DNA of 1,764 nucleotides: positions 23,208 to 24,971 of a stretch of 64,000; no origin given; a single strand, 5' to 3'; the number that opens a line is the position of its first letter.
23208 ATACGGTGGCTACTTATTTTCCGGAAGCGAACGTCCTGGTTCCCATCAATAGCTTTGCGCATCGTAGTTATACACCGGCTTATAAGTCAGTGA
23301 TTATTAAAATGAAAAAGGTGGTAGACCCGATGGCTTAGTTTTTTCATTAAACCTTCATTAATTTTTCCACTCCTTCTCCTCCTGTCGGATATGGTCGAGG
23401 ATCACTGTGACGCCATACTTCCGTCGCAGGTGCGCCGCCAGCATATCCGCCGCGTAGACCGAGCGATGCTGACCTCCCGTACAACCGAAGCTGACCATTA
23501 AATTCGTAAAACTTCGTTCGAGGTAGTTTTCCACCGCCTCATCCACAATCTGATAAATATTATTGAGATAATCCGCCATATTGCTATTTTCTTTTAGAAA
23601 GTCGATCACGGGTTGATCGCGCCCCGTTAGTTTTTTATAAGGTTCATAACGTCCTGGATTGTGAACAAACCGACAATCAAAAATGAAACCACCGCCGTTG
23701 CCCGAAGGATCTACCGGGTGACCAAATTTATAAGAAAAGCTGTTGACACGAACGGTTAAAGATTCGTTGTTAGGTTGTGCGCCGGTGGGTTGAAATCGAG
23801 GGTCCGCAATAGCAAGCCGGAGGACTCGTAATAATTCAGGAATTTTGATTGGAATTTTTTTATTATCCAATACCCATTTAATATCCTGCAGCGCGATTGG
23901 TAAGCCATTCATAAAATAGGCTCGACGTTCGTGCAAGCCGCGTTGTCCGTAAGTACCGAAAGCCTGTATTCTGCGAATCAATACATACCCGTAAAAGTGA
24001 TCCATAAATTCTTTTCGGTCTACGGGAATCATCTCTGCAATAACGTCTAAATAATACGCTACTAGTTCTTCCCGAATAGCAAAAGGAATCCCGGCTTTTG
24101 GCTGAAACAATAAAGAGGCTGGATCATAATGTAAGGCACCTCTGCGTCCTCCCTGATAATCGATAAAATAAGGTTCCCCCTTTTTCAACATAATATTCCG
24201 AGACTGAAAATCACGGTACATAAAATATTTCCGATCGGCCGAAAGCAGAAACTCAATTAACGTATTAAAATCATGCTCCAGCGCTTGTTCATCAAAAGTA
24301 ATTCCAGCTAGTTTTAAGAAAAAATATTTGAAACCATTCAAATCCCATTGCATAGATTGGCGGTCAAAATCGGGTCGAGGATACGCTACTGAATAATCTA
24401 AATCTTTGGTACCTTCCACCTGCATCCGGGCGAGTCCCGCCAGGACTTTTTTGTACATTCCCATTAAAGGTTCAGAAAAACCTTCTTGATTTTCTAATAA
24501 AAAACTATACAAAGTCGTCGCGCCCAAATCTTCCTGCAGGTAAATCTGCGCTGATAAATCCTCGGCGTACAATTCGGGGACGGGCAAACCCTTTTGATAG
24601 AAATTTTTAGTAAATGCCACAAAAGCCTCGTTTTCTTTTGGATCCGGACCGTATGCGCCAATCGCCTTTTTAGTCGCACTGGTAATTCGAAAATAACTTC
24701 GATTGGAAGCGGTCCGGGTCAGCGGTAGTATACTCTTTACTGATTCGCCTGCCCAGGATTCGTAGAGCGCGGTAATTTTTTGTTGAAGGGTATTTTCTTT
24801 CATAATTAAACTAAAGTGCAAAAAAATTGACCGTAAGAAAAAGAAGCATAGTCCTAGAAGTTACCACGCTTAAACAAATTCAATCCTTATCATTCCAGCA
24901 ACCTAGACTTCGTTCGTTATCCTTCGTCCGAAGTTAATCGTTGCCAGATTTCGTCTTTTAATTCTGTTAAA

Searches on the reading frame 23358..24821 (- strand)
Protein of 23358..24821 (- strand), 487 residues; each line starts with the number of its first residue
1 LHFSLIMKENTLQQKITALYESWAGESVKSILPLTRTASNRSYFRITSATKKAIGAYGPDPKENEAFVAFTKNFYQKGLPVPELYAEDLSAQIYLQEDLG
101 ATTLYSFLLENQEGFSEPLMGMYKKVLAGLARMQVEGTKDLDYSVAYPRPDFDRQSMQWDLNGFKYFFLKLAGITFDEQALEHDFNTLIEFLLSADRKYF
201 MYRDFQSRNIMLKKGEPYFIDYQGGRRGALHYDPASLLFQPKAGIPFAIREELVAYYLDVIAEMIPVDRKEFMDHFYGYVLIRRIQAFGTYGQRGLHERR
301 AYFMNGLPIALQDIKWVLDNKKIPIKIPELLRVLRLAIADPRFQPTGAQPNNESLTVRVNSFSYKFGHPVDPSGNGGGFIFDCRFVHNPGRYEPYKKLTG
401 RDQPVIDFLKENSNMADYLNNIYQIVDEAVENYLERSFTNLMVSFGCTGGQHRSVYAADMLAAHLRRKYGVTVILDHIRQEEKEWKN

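Call 76: search_protein_families(library=pfam, proteins=[window:23358-24821:-], max_evalue=0.00001)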
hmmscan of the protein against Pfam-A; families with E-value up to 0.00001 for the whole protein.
window:23358-24821:- (487 aa): 2 families
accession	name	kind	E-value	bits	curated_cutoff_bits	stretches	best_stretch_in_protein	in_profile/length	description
PF22740.1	PapZ_C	-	1.1e-31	110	27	1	356-477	2-117/121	RapZ C-terminal domain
PF01636.29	APH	-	2e-13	51.1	23.2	1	31-258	2-226/239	Phosphotransferase enzyme family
